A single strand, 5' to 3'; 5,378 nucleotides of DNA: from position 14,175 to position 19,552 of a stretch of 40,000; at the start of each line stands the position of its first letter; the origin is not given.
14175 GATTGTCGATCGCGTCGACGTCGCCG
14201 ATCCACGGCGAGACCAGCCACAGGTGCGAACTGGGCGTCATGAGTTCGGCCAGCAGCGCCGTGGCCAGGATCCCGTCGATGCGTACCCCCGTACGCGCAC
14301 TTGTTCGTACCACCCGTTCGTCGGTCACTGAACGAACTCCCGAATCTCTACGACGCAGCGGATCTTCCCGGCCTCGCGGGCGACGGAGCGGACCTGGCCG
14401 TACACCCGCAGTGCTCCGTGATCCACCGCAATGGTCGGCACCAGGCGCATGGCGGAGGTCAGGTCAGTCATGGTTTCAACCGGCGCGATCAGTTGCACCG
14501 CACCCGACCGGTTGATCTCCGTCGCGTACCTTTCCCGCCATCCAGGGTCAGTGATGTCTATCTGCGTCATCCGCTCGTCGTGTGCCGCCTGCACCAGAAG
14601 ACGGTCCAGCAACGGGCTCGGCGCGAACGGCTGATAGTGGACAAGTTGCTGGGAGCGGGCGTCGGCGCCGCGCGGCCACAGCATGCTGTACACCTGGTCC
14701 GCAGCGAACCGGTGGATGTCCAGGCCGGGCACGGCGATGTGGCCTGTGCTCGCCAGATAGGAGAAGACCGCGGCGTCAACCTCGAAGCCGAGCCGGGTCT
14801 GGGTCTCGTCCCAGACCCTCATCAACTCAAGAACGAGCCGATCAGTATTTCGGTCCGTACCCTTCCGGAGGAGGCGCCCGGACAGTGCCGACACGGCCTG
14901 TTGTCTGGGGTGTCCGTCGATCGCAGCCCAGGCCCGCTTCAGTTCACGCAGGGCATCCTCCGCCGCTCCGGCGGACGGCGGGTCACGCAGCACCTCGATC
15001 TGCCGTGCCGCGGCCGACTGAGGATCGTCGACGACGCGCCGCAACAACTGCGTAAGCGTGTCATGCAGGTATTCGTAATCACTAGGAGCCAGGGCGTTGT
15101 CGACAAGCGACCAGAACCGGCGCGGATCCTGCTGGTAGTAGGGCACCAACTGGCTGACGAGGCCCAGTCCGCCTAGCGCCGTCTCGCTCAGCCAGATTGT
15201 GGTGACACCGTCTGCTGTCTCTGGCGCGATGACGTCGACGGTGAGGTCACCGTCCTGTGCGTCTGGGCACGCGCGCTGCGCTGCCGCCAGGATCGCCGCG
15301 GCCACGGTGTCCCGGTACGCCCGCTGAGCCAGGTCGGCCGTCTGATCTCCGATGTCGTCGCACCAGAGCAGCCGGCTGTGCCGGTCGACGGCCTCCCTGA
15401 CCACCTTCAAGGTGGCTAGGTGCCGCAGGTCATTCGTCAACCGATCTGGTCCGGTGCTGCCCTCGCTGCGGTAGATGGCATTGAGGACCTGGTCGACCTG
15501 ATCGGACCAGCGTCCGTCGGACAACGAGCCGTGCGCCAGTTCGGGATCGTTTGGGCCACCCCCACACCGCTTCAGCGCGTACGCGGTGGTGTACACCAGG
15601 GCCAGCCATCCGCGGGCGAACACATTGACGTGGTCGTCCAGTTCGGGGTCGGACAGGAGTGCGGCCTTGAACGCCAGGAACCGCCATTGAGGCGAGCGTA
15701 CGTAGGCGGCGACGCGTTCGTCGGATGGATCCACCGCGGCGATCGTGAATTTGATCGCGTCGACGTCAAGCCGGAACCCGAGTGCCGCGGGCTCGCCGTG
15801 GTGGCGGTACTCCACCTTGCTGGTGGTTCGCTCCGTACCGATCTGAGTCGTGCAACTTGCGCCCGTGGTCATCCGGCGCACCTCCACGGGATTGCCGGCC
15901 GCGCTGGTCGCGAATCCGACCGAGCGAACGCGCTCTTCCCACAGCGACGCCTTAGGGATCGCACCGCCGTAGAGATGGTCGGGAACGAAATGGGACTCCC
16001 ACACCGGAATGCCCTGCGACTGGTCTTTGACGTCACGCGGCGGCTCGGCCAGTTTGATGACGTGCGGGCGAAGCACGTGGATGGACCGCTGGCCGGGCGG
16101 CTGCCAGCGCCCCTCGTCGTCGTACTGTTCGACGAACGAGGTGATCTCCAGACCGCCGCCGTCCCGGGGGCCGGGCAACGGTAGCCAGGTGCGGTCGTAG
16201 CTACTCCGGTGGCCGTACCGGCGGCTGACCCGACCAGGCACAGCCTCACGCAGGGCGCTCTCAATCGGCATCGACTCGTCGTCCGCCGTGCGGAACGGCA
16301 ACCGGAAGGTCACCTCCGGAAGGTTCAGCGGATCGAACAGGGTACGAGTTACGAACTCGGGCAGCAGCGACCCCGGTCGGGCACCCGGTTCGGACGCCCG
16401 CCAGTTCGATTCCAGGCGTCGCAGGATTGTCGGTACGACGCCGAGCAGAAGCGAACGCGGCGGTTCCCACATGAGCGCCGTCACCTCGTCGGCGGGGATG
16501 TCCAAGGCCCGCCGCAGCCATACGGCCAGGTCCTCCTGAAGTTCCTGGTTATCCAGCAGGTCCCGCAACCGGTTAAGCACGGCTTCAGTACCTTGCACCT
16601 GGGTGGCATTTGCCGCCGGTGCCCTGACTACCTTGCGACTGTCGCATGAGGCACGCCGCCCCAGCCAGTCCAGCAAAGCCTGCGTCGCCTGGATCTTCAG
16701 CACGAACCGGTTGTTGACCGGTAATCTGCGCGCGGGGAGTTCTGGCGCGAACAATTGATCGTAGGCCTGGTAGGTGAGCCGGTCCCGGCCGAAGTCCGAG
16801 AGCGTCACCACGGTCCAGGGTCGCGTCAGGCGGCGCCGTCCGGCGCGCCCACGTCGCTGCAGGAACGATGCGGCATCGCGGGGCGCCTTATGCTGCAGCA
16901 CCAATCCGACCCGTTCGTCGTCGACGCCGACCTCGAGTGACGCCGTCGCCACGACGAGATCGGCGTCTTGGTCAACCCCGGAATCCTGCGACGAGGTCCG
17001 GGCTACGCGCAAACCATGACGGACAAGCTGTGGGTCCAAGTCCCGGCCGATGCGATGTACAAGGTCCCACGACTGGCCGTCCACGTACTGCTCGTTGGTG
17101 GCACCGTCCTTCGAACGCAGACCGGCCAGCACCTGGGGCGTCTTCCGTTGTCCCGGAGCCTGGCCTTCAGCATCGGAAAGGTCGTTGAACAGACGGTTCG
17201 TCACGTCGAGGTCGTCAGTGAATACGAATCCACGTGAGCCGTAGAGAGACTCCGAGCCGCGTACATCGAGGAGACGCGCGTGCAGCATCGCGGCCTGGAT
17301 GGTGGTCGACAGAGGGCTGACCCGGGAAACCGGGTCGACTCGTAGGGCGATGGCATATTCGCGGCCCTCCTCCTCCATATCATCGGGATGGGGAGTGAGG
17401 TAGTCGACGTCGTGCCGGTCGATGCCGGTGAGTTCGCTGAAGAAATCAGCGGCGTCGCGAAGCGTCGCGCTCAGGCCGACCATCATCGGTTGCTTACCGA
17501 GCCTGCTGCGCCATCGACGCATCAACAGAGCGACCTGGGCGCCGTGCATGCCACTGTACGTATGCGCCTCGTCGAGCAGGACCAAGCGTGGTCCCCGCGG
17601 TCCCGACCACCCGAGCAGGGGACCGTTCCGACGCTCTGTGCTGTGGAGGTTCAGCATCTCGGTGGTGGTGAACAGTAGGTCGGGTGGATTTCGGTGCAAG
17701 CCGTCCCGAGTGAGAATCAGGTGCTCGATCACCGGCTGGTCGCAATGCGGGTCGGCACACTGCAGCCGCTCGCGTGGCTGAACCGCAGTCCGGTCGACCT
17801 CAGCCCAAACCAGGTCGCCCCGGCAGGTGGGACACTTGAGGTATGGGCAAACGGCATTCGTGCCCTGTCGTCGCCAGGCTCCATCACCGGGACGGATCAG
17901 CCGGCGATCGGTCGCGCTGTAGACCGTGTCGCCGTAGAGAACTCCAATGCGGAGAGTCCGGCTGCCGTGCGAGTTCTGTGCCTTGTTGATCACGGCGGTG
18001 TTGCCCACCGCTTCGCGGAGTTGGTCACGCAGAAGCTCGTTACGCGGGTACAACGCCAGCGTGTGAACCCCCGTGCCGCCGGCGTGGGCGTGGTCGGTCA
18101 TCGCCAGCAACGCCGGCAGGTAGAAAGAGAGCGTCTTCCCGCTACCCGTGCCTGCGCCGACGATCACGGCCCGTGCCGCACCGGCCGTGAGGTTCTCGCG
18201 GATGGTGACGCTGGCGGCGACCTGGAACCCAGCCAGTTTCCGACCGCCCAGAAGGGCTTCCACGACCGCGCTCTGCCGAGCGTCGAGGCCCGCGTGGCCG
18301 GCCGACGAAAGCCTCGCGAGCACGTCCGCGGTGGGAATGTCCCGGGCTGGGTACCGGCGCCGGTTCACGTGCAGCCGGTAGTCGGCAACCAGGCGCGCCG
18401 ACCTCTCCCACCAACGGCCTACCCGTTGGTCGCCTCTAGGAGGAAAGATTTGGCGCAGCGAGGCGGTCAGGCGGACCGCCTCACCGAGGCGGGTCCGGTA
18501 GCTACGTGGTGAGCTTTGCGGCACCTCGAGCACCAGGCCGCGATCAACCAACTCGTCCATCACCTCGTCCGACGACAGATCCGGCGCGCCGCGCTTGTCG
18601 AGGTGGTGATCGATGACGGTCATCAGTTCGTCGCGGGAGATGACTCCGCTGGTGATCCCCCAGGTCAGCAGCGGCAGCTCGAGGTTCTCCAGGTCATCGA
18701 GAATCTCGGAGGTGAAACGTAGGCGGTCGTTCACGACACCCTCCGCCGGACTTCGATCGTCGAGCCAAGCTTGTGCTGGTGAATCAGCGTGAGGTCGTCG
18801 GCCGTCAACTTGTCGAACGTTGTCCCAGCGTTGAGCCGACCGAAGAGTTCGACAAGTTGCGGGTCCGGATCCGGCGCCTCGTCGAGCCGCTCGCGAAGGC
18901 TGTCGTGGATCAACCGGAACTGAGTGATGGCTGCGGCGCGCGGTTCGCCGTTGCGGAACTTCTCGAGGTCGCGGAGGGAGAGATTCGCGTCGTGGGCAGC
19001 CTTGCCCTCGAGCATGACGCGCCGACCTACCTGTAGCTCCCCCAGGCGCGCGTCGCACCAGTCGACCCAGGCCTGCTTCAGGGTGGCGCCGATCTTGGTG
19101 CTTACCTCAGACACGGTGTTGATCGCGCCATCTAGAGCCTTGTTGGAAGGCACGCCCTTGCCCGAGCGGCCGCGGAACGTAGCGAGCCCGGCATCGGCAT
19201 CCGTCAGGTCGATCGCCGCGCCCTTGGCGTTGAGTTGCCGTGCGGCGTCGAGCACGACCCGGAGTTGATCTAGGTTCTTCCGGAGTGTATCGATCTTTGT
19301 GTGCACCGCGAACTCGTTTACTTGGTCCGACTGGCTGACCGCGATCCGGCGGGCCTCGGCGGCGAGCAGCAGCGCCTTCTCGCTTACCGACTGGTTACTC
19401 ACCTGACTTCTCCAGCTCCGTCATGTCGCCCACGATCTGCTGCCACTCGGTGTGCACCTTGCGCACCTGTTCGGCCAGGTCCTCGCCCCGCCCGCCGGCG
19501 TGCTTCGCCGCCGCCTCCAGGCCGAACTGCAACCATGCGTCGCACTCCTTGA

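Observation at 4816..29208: Complete Dpd-type 7-deazaguanine DNA modification/restriction island in a high-GC actinobacterium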

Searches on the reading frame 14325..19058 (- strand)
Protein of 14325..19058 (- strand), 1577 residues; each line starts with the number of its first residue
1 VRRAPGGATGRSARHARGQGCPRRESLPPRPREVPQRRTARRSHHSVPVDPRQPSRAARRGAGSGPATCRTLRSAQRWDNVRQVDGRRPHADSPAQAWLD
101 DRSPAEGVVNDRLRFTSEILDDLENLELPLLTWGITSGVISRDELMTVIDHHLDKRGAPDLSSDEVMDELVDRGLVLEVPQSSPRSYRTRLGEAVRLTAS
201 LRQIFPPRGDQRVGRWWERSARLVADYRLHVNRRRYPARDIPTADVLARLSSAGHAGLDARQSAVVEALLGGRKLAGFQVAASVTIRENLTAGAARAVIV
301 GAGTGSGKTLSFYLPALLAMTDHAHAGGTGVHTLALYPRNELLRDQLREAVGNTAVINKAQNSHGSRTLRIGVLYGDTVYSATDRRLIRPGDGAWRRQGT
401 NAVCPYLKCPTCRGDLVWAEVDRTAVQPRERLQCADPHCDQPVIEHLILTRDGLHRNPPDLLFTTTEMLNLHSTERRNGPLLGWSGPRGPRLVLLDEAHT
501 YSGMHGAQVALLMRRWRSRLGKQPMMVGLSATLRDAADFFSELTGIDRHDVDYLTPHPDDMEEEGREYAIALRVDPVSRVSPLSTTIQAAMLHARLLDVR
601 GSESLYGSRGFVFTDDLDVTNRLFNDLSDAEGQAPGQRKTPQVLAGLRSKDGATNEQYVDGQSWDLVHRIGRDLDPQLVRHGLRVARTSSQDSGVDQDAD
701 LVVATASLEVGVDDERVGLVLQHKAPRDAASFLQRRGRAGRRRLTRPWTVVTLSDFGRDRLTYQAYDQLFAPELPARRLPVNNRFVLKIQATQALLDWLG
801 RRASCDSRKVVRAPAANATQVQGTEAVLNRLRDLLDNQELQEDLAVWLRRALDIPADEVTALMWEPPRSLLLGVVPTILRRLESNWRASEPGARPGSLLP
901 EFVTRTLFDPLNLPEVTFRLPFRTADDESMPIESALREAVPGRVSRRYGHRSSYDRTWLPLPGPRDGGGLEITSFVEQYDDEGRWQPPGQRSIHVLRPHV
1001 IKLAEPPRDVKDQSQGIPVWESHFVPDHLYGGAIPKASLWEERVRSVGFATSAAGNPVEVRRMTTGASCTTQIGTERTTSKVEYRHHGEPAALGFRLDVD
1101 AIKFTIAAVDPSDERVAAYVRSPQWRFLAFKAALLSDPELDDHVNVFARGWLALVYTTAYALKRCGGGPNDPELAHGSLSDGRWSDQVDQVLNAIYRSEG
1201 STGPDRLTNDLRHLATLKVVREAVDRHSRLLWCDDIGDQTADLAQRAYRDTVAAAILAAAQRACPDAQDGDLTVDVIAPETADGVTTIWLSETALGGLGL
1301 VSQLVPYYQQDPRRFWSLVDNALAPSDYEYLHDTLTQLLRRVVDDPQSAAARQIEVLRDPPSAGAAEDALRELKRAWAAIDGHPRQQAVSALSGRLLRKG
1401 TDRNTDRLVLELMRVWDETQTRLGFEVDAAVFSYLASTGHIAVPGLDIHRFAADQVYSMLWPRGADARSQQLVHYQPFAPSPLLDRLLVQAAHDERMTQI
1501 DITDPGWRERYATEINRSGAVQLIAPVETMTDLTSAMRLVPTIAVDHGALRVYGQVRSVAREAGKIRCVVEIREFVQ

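Call 6: search_protein_families(library=ncbifam, proteins=[window:14325-19058:-])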
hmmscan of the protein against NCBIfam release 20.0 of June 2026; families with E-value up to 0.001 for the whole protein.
window:14325-19058:- (1577 aa): 13 families
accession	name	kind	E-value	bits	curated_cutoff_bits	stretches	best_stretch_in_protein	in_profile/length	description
NF041067.1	DpdJ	equivalog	0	1628.1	800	1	120-1577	1-1482/1482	protein DpdJ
TIGR03817.1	DECH_helic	hypoth_equivalog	1.8e-19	69.5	874.1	2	491-552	159-223/742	helicase/secretion neighborhood putative DEAH-box helicase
TIGR04121.1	DEXH_lig_assoc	equivalog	1.8e-18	65.7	850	2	700-743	304-347/804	ligase-associated DNA damage response DEXH box helicase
NF007284.0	PRK09751.1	equivalog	3.3e-15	54.5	1496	1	451-741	140-418/1538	ATP-dependent helicase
TIGR03158.1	cas3_cyano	exception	4e-12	45.9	69.1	1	284-361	3-70/357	type I-D CRISPR-associated helicase Cas3'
NF010338.0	PRK13767.1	equivalog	3.7e-10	38.7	849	1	700-742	343-385/877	ATP-dependent helicase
NF038325.1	DISARM_DrmAS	equivalog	7.6e-08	30.7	950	1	683-760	931-1004/1165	DISARM system helicase DrmA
NF008394.0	PRK11192.1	equivalog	6.3e-06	25.3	507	0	272-345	17-90/441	ATP-dependent RNA helicase SrmB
NF008279.0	PRK11057.1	equivalog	1.9e-05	23.3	1015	1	686-744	274-332/608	ATP-dependent DNA helicase RecQ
TIGR01389.1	recQ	equivalog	2e-05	23.2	640.2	1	686-742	262-318/591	DNA helicase RecQ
NF008642.0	PRK11634.1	equivalog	3.4e-05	22.4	989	0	697-742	294-339/628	DEAD/DEAH family ATP-dependent RNA helicase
TIGR00614.1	recQ_fam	subfamily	6.9e-05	21.8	219.8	1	691-744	269-322/470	RecQ family ATP-dependent DNA helicase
NF053631.1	RNA_helic_CshA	equivalog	0.0005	19.1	646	0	275-343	16-80/434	degradosome RNA helicase CshA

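Call 7: search_protein_families(library=pfam, proteins=[window:14325-19058:-])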
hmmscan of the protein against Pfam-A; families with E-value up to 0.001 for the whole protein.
window:14325-19058:- (1577 aa): 3 families
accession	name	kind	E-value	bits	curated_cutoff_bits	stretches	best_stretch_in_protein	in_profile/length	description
PF00270.35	DEAD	-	1e-14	55.1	26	2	295-351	14-66/167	DEAD/DEAH box helicase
PF00271.37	Helicase_C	-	6.2e-06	26.9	23.5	1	696-742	63-109/110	Helicase conserved C-terminal domain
PF04851.21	ResIII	-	0.00026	21.4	22.5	0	278-351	7-73/164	Type III restriction enzyme, res subunit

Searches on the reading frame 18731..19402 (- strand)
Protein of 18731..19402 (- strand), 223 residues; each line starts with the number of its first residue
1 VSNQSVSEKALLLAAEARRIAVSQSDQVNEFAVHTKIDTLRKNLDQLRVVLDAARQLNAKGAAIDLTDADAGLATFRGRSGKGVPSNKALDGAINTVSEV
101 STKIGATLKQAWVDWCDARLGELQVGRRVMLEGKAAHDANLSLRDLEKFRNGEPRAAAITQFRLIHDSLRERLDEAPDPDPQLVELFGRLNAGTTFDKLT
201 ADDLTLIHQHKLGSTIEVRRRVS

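Call 6: search_protein_families(library=ncbifam, proteins=[window:18731-19402:-])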
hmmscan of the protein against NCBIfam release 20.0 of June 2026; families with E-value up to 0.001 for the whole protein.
window:18731-19402:- (223 aa): 0 families

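Call 7: search_protein_families(library=pfam, proteins=[window:18731-19402:-])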
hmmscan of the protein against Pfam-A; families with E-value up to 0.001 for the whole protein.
window:18731-19402:- (223 aa): 0 families

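Call 8: search_protein_families(library=padloc, proteins=[window:18731-19402:-], max_evalue=0.1)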
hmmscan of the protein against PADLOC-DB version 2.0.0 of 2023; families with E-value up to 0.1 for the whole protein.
window:18731-19402:- (223 aa): 0 families

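Call 9: search_protein_families(library=pfam, proteins=[window:18731-19402:-], max_evalue=0.1)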
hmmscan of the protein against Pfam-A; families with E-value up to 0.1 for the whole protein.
window:18731-19402:- (223 aa): 1 family
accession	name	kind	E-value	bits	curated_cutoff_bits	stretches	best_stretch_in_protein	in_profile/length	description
PF03704.23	BTAD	-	0.0077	17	22.1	0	53-186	13-141/146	Bacterial transcriptional activator domain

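Call 13: search_protein_families(library=ncbifam, proteins=[window:18731-19402:-], max_evalue=10)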
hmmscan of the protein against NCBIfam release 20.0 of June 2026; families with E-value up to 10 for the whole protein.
window:18731-19402:- (223 aa): 0 families

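Call 28: search_protein_families(library=padloc, proteins=[window:18731-19402:-], max_evalue=10)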
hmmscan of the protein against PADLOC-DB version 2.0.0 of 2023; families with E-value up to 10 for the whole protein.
window:18731-19402:- (223 aa): 0 families

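Call 31: find_homologous_proteins(query=window:18731-19402:-, max_evalue=0.01)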
Query window:18731-19402:- (223 aa): 4 proteins with E <= 0.01 among 2365 candidates.
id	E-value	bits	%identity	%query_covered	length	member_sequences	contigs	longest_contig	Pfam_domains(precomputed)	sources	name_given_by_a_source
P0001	1.4e-137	474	100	100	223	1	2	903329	-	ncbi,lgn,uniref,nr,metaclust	ncbi:hypothetical protein Ais01nite_19530 [Asanoa ishikariensis]|uniref:Uncharacterized protein n=1 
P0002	2.5e-82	294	65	100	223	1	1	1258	-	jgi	jgi:hypothetical protein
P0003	5.1e-75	270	62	100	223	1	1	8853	-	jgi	jgi:hypothetical protein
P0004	1.3e-57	213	51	100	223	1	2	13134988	-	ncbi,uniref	ncbi:hypothetical protein [Dactylosporangium darangshiense]|uniref:Uncharacterized protein n=1 Tax=D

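Call 63: search_protein_representatives(alignment_id=A2)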
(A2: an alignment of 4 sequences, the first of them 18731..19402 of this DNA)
Query: 4 sequences, 223 profile positions. Proteins with E-value up to 0.001 (for the whole library): 103; up to 1e-10: 72; up to 1e-30: 12. The best 103 are listed.
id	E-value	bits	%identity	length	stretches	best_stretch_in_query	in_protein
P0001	2.5e-119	413.4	-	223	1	1-223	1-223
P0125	3.8e-72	259.1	-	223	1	1-220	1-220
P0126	9.4e-68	244.7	-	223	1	1-222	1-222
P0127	1.3e-51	191.9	-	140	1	84-223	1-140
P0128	1.8e-36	142.4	-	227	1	1-220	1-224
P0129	5.6e-35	137.5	-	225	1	3-221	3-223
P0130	6.8e-35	137.2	-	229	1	4-222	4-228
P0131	5.0e-33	131.1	-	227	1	4-222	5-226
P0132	7.0e-33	130.6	-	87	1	138-222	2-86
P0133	2.0e-32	129.1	-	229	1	2-221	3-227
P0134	1.6e-31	126.2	-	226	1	4-221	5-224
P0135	9.9e-31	123.6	-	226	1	5-221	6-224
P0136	1.7e-30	122.8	-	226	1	4-221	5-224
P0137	5.4e-30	121.2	-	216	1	15-221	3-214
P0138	1.3e-29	120.0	-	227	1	5-220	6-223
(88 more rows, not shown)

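Call 65: search_protein_families(library=ncbifam, alignment_id=A3, max_evalue=0.01)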
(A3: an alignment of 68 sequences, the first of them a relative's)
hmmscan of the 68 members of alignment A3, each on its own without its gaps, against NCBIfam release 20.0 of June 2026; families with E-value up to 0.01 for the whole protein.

A. member 1, P0001 (223 aa): 0 families

B. families by the number of members that match (of 68 scanned): 9 families
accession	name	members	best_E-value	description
NF000166.1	ABCF_CarA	1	0.00027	ABC-F type ribosomal protection protein Car(A)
NF041066.2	DpdI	1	0.00047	protein DpdI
TIGR04523.1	Mplasa_alph_rch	1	0.0017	helix-rich protein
NF042953.1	Hhe_antiphage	1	0.0025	DUF4011 domain-containing anti-phage protein Hhe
NF003817.0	PRK05408.1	1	0.0036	oxidative damage protection protein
NF047784.1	MadB_ATPase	1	0.0047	MadB family AAA-type ATPase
TIGR02971.1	heterocyst_DevB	1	0.0052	ABC exporter membrane fusion protein, DevB family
NF033402.1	linaridin_RiPP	1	0.0067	linaridin family RiPP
TIGR03134.1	malonate_gamma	1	0.0088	biotin-independent malonate decarboxylase subunit gamma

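Call 66: search_protein_families(library=padloc, alignment_id=A3, max_evalue=0.01)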
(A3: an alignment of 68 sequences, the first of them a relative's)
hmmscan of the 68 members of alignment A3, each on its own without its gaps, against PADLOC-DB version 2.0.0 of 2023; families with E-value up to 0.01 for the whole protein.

A. member 1, P0001 (223 aa): 0 families

B. families by the number of members that match (of 68 scanned): 5 families
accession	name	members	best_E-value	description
PDLC01664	Cas12c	1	8.3e-05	Cas12c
PDLC00647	ZorA3|ZorA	1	0.00095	MotA/ExbB/TolQ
PDLC05009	PDC-S37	1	0.0033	-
PDLC00518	JetC1|JetC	1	0.0068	DUF3584 domain; MukB-like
PDLC01657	Cas12b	1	0.0088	Cas12b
